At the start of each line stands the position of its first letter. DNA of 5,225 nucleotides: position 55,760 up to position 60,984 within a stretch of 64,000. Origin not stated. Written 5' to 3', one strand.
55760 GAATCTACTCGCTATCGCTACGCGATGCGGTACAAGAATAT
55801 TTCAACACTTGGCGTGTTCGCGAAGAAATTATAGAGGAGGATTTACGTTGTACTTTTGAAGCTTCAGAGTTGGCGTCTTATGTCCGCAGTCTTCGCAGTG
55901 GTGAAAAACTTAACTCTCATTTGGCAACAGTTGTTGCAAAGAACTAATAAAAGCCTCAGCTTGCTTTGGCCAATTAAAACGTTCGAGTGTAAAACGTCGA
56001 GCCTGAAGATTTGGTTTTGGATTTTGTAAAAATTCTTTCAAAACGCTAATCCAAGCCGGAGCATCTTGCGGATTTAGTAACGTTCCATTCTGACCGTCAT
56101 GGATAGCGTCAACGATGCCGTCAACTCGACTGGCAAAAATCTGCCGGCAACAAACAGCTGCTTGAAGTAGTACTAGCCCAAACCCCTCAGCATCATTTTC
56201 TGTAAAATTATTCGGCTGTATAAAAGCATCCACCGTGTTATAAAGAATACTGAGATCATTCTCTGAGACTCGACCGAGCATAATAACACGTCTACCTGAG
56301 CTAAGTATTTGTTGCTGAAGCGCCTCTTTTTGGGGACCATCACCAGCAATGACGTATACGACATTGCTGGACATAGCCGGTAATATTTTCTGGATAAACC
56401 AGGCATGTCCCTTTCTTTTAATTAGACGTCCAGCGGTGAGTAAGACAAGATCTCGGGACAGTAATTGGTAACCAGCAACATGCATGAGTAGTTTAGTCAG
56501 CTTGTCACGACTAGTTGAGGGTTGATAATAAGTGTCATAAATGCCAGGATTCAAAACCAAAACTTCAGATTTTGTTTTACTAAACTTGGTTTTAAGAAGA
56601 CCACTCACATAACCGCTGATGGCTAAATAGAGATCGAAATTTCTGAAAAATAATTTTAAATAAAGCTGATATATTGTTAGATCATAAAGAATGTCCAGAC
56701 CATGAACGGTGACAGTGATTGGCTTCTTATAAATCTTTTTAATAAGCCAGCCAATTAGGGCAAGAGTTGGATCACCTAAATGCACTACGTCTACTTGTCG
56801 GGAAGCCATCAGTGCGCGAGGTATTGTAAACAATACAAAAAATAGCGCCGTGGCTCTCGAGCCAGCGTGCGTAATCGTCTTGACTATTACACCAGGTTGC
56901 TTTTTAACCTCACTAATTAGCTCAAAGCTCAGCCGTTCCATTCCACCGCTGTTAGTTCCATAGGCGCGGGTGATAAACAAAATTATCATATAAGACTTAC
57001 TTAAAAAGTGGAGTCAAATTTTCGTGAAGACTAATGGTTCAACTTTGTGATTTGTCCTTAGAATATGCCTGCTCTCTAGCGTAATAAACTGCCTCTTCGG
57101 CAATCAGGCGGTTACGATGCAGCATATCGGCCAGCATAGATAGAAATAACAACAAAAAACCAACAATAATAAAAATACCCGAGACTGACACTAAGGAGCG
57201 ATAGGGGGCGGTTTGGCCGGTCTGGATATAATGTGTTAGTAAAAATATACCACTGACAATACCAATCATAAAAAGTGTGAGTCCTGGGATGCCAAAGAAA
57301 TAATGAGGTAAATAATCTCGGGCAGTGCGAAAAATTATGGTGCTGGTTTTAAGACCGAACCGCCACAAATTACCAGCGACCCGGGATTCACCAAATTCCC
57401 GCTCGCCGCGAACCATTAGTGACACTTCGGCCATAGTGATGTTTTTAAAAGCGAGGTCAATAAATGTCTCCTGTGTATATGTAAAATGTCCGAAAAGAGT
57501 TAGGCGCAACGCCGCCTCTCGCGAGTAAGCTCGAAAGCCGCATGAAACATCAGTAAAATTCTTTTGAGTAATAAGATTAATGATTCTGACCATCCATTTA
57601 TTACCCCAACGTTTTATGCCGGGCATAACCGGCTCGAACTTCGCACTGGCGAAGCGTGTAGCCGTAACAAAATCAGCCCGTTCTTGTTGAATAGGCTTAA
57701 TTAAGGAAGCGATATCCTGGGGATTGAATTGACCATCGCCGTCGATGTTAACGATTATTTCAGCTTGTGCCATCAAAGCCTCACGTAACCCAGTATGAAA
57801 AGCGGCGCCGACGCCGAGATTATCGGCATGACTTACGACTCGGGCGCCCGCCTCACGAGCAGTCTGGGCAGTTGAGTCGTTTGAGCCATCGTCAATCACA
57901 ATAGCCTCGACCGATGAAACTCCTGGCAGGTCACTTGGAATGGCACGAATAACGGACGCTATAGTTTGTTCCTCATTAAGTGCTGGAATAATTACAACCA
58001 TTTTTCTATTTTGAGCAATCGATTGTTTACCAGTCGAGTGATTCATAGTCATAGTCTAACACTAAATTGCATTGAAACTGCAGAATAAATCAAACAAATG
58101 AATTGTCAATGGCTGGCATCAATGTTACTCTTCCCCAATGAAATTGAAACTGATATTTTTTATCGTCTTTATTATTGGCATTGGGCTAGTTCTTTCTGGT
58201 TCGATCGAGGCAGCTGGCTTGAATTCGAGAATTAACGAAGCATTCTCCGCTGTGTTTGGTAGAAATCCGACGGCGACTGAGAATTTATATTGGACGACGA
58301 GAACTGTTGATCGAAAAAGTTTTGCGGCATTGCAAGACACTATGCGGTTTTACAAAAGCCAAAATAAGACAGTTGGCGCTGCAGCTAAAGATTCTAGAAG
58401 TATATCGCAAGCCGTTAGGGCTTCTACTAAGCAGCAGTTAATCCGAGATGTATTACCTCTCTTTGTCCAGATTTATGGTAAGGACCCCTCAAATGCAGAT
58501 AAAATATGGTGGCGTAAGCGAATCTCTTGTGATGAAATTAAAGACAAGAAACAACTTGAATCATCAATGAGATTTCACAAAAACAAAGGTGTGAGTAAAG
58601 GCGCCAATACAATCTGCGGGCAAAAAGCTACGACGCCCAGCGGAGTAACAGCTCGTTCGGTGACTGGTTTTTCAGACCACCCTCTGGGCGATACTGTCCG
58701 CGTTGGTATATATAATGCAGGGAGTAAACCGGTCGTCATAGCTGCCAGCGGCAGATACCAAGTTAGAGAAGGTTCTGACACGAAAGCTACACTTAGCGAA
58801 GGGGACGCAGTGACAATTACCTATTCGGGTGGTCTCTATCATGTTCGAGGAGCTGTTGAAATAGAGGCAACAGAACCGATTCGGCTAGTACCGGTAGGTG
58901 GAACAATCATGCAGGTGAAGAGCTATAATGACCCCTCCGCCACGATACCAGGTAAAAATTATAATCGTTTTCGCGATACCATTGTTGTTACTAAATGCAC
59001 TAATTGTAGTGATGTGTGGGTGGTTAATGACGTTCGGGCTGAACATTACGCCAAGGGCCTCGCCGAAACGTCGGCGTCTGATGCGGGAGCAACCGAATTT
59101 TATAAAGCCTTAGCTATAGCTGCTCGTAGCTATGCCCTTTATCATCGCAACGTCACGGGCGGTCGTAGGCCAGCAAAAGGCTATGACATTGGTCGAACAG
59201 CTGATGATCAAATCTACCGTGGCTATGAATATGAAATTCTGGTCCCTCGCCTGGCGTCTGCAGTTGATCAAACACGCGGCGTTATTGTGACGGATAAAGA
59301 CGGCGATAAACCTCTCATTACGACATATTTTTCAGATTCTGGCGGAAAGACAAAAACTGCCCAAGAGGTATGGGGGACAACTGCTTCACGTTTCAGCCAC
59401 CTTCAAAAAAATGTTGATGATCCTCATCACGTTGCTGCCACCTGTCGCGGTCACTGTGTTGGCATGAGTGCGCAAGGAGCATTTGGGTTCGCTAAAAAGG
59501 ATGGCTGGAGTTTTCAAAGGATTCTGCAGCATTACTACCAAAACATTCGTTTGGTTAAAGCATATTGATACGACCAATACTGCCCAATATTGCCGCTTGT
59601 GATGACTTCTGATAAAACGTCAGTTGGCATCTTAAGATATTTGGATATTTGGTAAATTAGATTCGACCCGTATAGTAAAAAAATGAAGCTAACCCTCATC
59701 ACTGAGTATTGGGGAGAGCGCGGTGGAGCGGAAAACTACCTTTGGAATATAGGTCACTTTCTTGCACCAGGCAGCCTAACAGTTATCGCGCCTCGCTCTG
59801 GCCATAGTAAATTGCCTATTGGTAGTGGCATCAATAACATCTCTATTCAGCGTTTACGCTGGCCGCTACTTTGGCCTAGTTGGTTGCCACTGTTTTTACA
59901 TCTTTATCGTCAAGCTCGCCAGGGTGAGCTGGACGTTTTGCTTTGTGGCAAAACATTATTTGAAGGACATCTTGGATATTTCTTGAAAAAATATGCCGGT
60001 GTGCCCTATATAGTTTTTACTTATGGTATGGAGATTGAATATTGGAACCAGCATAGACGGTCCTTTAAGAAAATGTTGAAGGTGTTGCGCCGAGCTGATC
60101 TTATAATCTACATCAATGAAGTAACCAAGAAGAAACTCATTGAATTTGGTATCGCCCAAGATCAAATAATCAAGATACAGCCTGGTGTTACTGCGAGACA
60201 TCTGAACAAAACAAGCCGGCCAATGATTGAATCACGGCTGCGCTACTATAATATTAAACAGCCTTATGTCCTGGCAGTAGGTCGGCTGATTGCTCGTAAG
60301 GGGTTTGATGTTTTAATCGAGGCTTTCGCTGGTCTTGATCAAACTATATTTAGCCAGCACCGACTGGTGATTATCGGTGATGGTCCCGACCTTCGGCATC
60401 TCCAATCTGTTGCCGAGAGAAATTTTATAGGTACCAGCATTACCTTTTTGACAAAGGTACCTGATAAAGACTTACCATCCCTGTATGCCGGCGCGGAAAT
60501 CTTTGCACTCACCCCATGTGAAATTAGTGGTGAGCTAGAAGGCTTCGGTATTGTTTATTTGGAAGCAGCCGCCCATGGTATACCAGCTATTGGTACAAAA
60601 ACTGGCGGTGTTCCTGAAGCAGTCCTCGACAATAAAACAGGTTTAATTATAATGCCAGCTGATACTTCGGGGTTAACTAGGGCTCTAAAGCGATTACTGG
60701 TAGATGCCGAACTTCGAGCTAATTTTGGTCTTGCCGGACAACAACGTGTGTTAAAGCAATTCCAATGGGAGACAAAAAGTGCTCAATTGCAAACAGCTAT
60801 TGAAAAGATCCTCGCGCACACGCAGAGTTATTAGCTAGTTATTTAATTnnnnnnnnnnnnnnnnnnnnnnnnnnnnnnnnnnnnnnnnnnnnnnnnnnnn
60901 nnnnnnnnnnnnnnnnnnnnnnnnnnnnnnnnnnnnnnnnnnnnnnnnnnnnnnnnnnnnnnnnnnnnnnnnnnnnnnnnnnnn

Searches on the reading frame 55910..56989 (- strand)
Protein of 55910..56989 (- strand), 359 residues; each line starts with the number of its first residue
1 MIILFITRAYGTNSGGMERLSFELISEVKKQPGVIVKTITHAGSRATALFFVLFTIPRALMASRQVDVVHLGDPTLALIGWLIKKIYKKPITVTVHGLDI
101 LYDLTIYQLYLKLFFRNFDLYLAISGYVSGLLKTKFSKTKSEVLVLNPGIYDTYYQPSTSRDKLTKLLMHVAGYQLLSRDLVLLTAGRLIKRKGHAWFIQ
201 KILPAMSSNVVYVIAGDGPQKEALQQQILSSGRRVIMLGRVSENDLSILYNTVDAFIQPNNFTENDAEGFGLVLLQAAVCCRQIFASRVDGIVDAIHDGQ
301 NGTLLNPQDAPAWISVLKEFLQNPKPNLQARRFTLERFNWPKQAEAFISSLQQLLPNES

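Call 3: search_protein_families(library=pfam, proteins=[window:55910-56989:-], max_evalue=0.01)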
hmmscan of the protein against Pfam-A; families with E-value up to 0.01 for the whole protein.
window:55910-56989:- (359 aa): 4 families
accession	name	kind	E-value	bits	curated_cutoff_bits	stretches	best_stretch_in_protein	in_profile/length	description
PF13692.12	Glyco_trans_1_4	-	2.4e-24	86.6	27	1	182-323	3-142/142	Glycosyl transferases group 1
PF00534.26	Glycos_transf_1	-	4.2e-23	82.2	26.4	1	179-328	14-163/172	Glycosyl transferases group 1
PF13439.12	Glyco_transf_4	-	4e-09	37.2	28.5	1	49-150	57-166/170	Glycosyltransferase Family 4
PF13579.12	Glyco_trans_4_4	-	0.00032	21.5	29.7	1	52-128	59-138/158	Glycosyl transferase 4-like domain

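Call 4: search_protein_families(library=ncbifam, proteins=[window:55910-56989:-], max_evalue=0.01)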
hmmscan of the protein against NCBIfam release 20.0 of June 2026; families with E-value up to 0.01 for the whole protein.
window:55910-56989:- (359 aa): 26 families (the best 25 are shown)
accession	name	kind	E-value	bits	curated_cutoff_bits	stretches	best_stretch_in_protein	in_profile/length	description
TIGR03088.1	stp2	hypoth_equivalog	3.2e-15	56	409.05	1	107-354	126-373/374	TIGR03088 family PEP-CTERM/XrtA system glycosyltransferase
TIGR02149.1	glgA_Coryne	subfamily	5.5e-13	48.8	302.4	1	63-309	81-335/391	glycogen synthase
TIGR04063.1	stp3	hypoth_equivalog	7e-13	48.2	442.05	1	206-354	241-395/397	TIGR04063 family PEP-CTERM/XrtA system glycosyltransferase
TIGR03449.1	mycothiol_MshA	equivalog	1.8e-12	46.9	462.5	1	135-353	182-402/406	D-inositol-3-phosphate glycosyltransferase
NF047684.1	TeichurnBiosyTuaC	equivalog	8.1e-12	44.8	550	1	82-324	126-355/391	teichuronic acid biosynthesis protein TuaC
TIGR03999.1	thiol_BshA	equivalog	4e-10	39.2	273.7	1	77-327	97-342/375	N-acetyl-alpha-D-glucosaminyl L-malate synthase BshA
NF041876.1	EPS_EpsE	equivalog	8.4e-10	38.4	400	1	179-329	213-367/389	exopolysaccharide biosynthesis GT4 family glycosyltransferase EpsE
TIGR04157.1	glyco_rSAM_CFB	subfamily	1e-09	37.9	400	1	112-302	164-345/406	TIGR04157 family glycosyltransferase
NF012028.0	PRK15484.1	subfamily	2.1e-09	37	618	1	176-352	189-376/380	lipopolysaccharide N-acetylglucosaminyltransferase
TIGR02095.1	glgA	subfamily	1.6e-08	33.6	328.45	1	159-349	273-472/477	glycogen/starch synthase, ADP-glucose type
TIGR04047.1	MSMEG_0565_glyc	hypoth_equivalog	2e-08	33.7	259.85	1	91-349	113-369/373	MSMEG_0565 family glycosyltransferase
NF050056.1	ProtGlycPglH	equivalog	3.6e-07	29.6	600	1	178-323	177-319/354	GalNAc-alpha-(1->4)-GalNAc-alpha-(1->3)-diNAcBac-PP-undecaprenol alpha-1,4-N-acetyl-D-galactosaminyltransferase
NF049988.1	MGlcDAGSynMgs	equivalog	6.6e-07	29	400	1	209-309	244-341/398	alpha-monoglucosyldiacylglycerol synthase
NF053513.1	Gtran_IagA_BgsA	equivalog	7.8e-07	28.4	460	1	106-330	94-306/333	LTA glycolipid anchor biosynthesis glycosyltransferase, IagA/BgsA family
NF053787.1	GlcN_PG_synth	equivalog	8.4e-07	28.1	480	1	108-354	134-359/361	N-acetylglucosaminyl phosphatidylglycerol synthase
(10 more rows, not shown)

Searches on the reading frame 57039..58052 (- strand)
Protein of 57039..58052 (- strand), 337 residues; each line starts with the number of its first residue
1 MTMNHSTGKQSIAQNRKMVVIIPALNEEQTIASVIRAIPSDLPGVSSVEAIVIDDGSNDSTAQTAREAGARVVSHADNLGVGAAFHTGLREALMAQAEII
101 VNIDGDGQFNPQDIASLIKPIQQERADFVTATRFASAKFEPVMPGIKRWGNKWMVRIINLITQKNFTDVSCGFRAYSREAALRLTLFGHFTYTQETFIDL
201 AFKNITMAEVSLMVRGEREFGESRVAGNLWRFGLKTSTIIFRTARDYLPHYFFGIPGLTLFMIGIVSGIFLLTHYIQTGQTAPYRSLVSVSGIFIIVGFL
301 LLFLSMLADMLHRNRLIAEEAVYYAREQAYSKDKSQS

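Call 3: search_protein_families(library=pfam, proteins=[window:57039-58052:-], max_evalue=0.01)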
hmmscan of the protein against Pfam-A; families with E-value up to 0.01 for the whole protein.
window:57039-58052:- (337 aa): 2 families
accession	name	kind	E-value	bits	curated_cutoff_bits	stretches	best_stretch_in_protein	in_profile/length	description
PF00535.33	Glycos_transf_2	-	7.4e-26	91.5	23.3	1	20-181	2-164/168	Glycosyl transferase family 2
PF13641.12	Glyco_tranf_2_3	-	5.7e-06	26.9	27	1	18-137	3-127/230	Glycosyltransferase like family 2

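Call 4: search_protein_families(library=ncbifam, proteins=[window:57039-58052:-], max_evalue=0.01)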
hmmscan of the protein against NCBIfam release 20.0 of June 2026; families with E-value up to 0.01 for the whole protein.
window:57039-58052:- (337 aa): 20 families
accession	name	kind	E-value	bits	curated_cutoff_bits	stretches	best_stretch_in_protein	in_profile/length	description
TIGR04182.1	glyco_TIGR04182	equivalog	5.6e-42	144.1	325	1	18-313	2-284/293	S-layer glycoprotein N-glycosyltransferase AglJ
NF058614.1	PPMAGASynPpgS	equivalog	4.9e-30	104.6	370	1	19-187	3-168/226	polyprenyl-phospho-N-acetylgalactosaminyl synthase PpgS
NF041391.1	DPhHxTase_Halo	equivalog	2.7e-18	65.8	375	1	24-196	3-165/213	dolichyl-phosphate hexose transferase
NF010496.0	PRK13915.1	equivalog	8.1e-17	61.3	262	1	14-129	29-151/307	glucosyl-3-phosphoglycerate synthase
NF007986.1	PRK10714.1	equivalog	2.8e-14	52.8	529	1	14-225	4-210/316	undecaprenyl-phosphate 4-deoxy-4-formamido-L-arabinose transferase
NF047588.1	GlcsyltransPgfSStrep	equivalog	1.2e-11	44.4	500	1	17-306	2-282/308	glycosyltransferase PgfS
TIGR04283.1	glyco_like_mftF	equivalog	2.5e-11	43.6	182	1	20-135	3-112/221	TIGR04283 family arsenosugar biosynthesis glycosyltransferase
TIGR03937.1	PgaC_IcaA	equivalog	5.1e-11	42.2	422.3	1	6-124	35-153/407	poly-beta-1,6-N-acetyl-D-glucosamine synthase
NF041865.1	EpsU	equivalog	2.4e-10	40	700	1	6-123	29-149/394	exopolysaccharide biosynthesis GT2 family glycosyltransferase EpsU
NF041875.1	EPS_EpsD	equivalog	1.2e-09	38.1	370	1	20-166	3-148/325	exopolysaccharide biosynthesis glycosyltransferase EpsD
TIGR03469.1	HpnB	hypoth_equivalog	4.9e-09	35.7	379.25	1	13-130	41-169/386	hopene-associated glycosyltransferase HpnB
TIGR03965.1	mycofact_glyco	equivalog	2.6e-08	33.2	280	1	14-121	72-179/467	mycofactocin biosynthesis glycosyltransferase MftF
NF045692.1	OglycostaseCruG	equivalog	4.2e-07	29.2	600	1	16-130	41-161/386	2'-O-glycosyltransferase CruG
NF007482.0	PRK10073.1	equivalog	4e-06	26.1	423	1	14-130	4-119/334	glycosyltransferase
TIGR01556.1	rhamnosyltran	subfamily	5.1e-06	25.9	200.55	1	49-129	23-106/281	rhamnosyltransferase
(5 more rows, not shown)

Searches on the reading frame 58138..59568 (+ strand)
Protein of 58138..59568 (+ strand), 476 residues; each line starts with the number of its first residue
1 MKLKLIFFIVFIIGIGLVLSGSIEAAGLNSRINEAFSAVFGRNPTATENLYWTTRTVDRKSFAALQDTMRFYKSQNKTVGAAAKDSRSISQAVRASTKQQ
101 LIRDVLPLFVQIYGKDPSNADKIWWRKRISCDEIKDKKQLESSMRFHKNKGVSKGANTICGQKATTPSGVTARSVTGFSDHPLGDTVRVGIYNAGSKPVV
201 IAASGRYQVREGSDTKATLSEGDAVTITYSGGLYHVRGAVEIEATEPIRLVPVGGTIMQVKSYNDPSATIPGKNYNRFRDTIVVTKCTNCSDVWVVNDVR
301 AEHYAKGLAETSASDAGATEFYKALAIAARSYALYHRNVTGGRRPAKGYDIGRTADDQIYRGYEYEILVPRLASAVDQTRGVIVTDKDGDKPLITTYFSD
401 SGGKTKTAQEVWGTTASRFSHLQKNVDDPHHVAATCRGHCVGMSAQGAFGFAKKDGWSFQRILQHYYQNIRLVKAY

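Call 3: search_protein_families(library=pfam, proteins=[window:58138-59568:+], max_evalue=0.01)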
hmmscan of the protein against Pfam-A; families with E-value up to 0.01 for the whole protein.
window:58138-59568:+ (476 aa): 2 families
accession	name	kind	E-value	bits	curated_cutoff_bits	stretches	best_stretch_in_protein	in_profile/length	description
PF08486.15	SpoIID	-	8.8e-14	52.4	23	1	292-385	4-96/97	Stage II sporulation protein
PF25692.1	Phage_depo_C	-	0.0073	17.2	25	0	172-232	28-87/90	Phage depolymerase C-terminal beta sandwich domain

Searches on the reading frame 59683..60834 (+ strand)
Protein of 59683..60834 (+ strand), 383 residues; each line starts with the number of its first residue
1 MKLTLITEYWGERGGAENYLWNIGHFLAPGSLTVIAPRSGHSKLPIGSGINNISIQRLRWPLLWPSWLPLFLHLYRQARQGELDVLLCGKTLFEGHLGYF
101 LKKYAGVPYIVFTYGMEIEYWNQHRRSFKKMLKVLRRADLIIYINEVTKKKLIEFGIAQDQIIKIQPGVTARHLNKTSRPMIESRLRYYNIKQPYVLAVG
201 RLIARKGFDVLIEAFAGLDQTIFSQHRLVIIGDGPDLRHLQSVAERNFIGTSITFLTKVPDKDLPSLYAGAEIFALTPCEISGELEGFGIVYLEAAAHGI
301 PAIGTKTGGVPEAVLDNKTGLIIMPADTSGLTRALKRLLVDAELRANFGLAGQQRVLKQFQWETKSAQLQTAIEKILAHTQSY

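Call 3: search_protein_families(library=pfam, proteins=[window:59683-60834:+], max_evalue=0.01)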
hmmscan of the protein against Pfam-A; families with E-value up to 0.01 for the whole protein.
window:59683-60834:+ (383 aa): 6 families
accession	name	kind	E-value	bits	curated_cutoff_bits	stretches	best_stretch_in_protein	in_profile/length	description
PF00534.26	Glycos_transf_1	-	6.1e-36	124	26.4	1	192-354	14-171/172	Glycosyl transferases group 1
PF13692.12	Glyco_trans_1_4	-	3.8e-28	99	27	1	194-340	2-141/142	Glycosyl transferases group 1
PF13439.12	Glyco_transf_4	-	2.6e-11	44.3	28.5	1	14-169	2-166/170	Glycosyltransferase Family 4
PF13524.12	Glyco_trans_1_2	-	2.5e-07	31.2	25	1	227-369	16-142/144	Glycosyl transferase-like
PF20706.3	GT4-conflict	-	5.5e-07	29.3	26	1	130-363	139-379/385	Family 4 Glycosyltransferase in conflict systems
PF13579.12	Glyco_trans_4_4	-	0.0015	19.4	29.7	1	56-163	48-153/158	Glycosyl transferase 4-like domain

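Call 4: search_protein_families(library=ncbifam, proteins=[window:59683-60834:+], max_evalue=0.01)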
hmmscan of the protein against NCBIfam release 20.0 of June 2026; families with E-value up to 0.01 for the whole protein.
window:59683-60834:+ (383 aa): 42 families (the best 25 are shown)
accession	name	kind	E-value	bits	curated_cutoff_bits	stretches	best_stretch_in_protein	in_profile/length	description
TIGR03088.1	stp2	hypoth_equivalog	2.4e-25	89.4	409.05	1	154-372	154-369/374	TIGR03088 family PEP-CTERM/XrtA system glycosyltransferase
TIGR03449.1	mycothiol_MshA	equivalog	2.5e-25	89.2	462.5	1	133-376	160-403/406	D-inositol-3-phosphate glycosyltransferase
NF041876.1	EPS_EpsE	equivalog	2.4e-24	86.3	400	1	192-367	213-387/389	exopolysaccharide biosynthesis GT4 family glycosyltransferase EpsE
TIGR02149.1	glgA_Coryne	subfamily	9.4e-24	84.2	302.4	1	134-370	141-384/391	glycogen synthase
TIGR03999.1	thiol_BshA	equivalog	7.2e-23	81.1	273.7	1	128-374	134-371/375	N-acetyl-alpha-D-glucosaminyl L-malate synthase BshA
TIGR04157.1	glyco_rSAM_CFB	subfamily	4.8e-22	78.5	400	1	126-339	158-364/406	TIGR04157 family glycosyltransferase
NF047684.1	TeichurnBiosyTuaC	equivalog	4.6e-19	68.6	550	1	101-376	127-389/391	teichuronic acid biosynthesis protein TuaC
TIGR04047.1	MSMEG_0565_glyc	hypoth_equivalog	6.6e-19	68.2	259.85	1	136-366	137-364/373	MSMEG_0565 family glycosyltransferase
TIGR04063.1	stp3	hypoth_equivalog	8.5e-19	67.7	442.05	1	133-377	153-396/397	TIGR04063 family PEP-CTERM/XrtA system glycosyltransferase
TIGR04005.1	wcaL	equivalog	6.7e-17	61.4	537.6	1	115-338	152-367/406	colanic acid biosynthesis glycosyltransferase WcaL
NF038229.1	Glyco4_Geo_Pelo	equivalog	1.9e-16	60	400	1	90-377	63-337/338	GPMC system family 4 glycosyltransferase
TIGR02472.1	sucr_P_syn_N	equivalog_domain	2.8e-16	59.4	576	1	156-367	205-432/439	sucrose-phosphate synthase, putative, glycosyltransferase domain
NF038298.1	EPS_HpsO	equivalog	1.1e-15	57.3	575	1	135-365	144-376/388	hormogonium polysaccharide biosynthesis glycosyltransferase HpsO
NF050056.1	ProtGlycPglH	equivalog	2.2e-15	56.6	600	1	192-368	178-345/354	GalNAc-alpha-(1->4)-GalNAc-alpha-(1->3)-diNAcBac-PP-undecaprenol alpha-1,4-N-acetyl-D-galactosaminyltransferase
NF053787.1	GlcN_PG_synth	equivalog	5.9e-15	55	480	1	133-376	139-359/361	N-acetylglucosaminyl phosphatidylglycerol synthase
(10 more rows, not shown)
